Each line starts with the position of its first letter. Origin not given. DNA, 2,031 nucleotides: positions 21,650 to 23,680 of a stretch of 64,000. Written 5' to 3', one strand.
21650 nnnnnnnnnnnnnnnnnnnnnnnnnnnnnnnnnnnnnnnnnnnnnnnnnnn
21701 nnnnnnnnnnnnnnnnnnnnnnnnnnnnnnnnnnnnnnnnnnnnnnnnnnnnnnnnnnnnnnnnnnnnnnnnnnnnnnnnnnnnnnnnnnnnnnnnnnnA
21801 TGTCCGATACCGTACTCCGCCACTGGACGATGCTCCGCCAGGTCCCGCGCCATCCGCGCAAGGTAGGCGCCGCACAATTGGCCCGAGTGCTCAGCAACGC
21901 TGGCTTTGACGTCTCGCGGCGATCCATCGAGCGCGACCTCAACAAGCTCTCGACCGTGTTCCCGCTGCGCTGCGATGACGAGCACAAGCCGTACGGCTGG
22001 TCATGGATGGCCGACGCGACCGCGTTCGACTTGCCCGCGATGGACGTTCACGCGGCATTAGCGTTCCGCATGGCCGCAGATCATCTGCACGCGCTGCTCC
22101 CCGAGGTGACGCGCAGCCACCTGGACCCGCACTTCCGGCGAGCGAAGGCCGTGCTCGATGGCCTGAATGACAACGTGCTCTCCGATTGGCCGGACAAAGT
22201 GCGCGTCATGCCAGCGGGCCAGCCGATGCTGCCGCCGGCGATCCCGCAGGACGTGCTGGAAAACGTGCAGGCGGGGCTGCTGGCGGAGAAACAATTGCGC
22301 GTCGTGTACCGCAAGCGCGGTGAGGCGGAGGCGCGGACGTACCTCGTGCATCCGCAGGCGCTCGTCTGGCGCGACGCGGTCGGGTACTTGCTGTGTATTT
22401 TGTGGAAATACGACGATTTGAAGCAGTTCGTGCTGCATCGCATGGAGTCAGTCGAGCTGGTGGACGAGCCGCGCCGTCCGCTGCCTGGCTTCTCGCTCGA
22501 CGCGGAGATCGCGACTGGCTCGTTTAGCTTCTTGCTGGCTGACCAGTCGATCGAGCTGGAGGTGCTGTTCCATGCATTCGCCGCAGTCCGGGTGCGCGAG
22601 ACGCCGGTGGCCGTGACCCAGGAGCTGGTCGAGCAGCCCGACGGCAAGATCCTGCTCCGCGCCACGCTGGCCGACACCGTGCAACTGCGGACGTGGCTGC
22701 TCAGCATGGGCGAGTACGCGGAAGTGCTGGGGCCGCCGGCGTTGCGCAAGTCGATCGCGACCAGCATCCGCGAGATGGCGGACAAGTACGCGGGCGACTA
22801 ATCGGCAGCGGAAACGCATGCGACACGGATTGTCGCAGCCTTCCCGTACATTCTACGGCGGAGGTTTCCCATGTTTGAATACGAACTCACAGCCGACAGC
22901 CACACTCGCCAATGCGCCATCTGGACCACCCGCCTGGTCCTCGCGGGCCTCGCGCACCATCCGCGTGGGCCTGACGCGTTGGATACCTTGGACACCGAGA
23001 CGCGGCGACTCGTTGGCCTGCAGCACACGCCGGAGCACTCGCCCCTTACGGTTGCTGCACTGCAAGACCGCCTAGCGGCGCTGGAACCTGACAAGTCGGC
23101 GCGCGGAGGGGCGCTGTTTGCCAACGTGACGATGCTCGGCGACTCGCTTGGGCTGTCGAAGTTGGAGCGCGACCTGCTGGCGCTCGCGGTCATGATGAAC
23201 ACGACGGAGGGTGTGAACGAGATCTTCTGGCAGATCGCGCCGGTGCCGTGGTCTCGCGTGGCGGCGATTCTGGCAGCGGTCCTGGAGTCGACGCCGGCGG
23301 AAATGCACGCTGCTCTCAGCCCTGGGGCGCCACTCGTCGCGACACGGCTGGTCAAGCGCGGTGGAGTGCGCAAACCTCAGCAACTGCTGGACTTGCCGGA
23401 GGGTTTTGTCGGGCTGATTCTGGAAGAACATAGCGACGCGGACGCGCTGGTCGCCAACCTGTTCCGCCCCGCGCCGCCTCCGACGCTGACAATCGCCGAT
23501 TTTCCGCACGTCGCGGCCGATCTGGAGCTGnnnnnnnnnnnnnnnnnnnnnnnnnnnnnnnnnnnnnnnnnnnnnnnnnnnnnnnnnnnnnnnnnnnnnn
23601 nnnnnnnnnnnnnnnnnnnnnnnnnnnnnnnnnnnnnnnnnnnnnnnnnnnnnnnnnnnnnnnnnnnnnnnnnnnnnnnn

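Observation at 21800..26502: WYL regulator, tandem AAA+ ATPase, metallophosphoesterase and NTase: a candidate uncharacterised defence module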

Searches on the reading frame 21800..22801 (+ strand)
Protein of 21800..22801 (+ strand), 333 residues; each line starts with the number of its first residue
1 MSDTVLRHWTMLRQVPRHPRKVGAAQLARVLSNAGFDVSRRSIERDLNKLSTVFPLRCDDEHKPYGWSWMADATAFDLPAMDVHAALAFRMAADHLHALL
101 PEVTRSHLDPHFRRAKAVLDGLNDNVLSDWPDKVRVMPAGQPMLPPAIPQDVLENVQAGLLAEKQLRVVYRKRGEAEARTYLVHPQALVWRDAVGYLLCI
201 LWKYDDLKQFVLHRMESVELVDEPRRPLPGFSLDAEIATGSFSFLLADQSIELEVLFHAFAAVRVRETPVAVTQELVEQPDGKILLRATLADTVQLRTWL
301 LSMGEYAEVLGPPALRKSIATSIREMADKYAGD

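Call 3: search_protein_families(library=pfam, proteins=[window:21800-22801:+], max_evalue=0.01)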
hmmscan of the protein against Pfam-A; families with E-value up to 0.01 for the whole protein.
window:21800-22801:+ (333 aa): 2 families
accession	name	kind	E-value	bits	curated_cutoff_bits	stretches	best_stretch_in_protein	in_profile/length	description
PF25583.1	WCX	-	8e-17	61.8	23.9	1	251-327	3-76/76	WCX domain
PF13280.12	WYL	-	1e-12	48.3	21.8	1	151-220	1-70/70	WYL domain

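Call 4: search_protein_families(library=padloc, proteins=[window:21800-22801:+], max_evalue=0.01)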
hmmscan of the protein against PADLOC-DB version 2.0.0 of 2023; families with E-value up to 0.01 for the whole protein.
window:21800-22801:+ (333 aa): 6 families
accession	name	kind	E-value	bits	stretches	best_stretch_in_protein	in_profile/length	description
PDLC01652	WYL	-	3.7e-26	90.4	1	143-327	10-162/162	"CAS-I,CAS-II,CAS-III,CAS-IV,CAS-V,CAS-VI; associated_signaling"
PDLC01766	Cas3c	-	8.6e-16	55.3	1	37-330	32-316/1009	-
PDLC01457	WYL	-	1.2e-14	52.5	1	18-314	15-228/229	"CAS-I,CAS-II,CAS-III,CAS-IV,CAS-V,CAS-VI; associated_signaling"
PDLC01484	WYL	-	0.0002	18.7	0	21-65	107-149/437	"CAS-I,CAS-II,CAS-III,CAS-IV,CAS-V,CAS-VI; associated_signaling"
PDLC01510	WYL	-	0.0002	18.7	0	21-65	107-149/437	"CAS-I,CAS-II,CAS-III,CAS-IV,CAS-V,CAS-VI; associated_signaling"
PDLC01046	WYL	-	0.00033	17.9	0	9-58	87-135/435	HTH-WYL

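Call 5: search_protein_families(library=ncbifam, proteins=[window:21800-22801:+], max_evalue=0.01)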
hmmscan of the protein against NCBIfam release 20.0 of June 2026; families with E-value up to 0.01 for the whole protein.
window:21800-22801:+ (333 aa): 0 families

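Call 35: search_protein_families(library=phrogs, proteins=[window:21800-22801:+], max_evalue=0.001)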
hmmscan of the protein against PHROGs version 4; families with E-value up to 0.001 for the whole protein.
window:21800-22801:+ (333 aa): 1 family
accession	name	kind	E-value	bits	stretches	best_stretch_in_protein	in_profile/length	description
phrog_13105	-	unknown function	1.2e-10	42.4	1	34-223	27-217/239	-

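Call 69: search_solved_structures(query=window:21800-22801:+, max_evalue=0.01)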
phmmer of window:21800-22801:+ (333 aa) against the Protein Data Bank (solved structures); distinct sequences matched with E-value up to 0.01: 5.
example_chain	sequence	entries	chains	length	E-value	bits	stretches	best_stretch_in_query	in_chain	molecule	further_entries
9pfq_Q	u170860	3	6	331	5.8e-08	35.6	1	34-327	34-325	WYL domain-containing protein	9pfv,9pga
8tp8_A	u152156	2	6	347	6.6e-08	35.4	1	34-327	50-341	DeoR-family transcriptional regulator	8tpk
9cu3_B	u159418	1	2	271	2.5e-07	33.5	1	87-327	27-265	WYL domain-containing protein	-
7u02_B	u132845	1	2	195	3.9e-07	32.8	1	150-327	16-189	WYL domain-containing protein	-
7tzv_A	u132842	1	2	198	4.1e-07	32.8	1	150-327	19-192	WYL domain-containing protein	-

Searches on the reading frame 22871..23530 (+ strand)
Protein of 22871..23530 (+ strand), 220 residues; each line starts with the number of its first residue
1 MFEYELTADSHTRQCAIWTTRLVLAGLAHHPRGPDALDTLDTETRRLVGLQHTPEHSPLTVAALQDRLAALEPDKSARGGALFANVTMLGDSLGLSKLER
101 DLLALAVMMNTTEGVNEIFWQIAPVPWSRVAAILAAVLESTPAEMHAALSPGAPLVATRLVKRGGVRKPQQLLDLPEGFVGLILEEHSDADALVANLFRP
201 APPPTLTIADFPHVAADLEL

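Call 101: search_protein_representatives(protein=window:22871-23530:+)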
Query: 220 residues. Proteins with E-value up to 0.001 (for the whole library): 366; up to 1e-10: 47; up to 1e-30: 1. The best 150 are listed.
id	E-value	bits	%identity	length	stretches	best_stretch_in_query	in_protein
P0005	7.9e-52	192.4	50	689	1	8-219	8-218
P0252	6.5e-17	78.3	34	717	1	57-220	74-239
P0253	1.6e-16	77.0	37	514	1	63-220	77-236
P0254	7.9e-16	74.8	34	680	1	56-217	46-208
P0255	1.3e-15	74.0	33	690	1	8-218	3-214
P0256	1.4e-15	74.0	30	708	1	45-218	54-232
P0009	2.9e-15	73.0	33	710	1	62-220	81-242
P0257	2.9e-15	72.9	34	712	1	15-216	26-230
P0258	9.8e-15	71.2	30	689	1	14-220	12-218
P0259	1.4e-14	70.7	33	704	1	13-218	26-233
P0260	1.6e-14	70.5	32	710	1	9-220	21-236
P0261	2.1e-14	70.1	33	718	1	11-220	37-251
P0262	5.0e-14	68.9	31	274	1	15-219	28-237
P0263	5.2e-14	68.8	35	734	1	62-217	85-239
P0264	6.1e-14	68.6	37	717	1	48-220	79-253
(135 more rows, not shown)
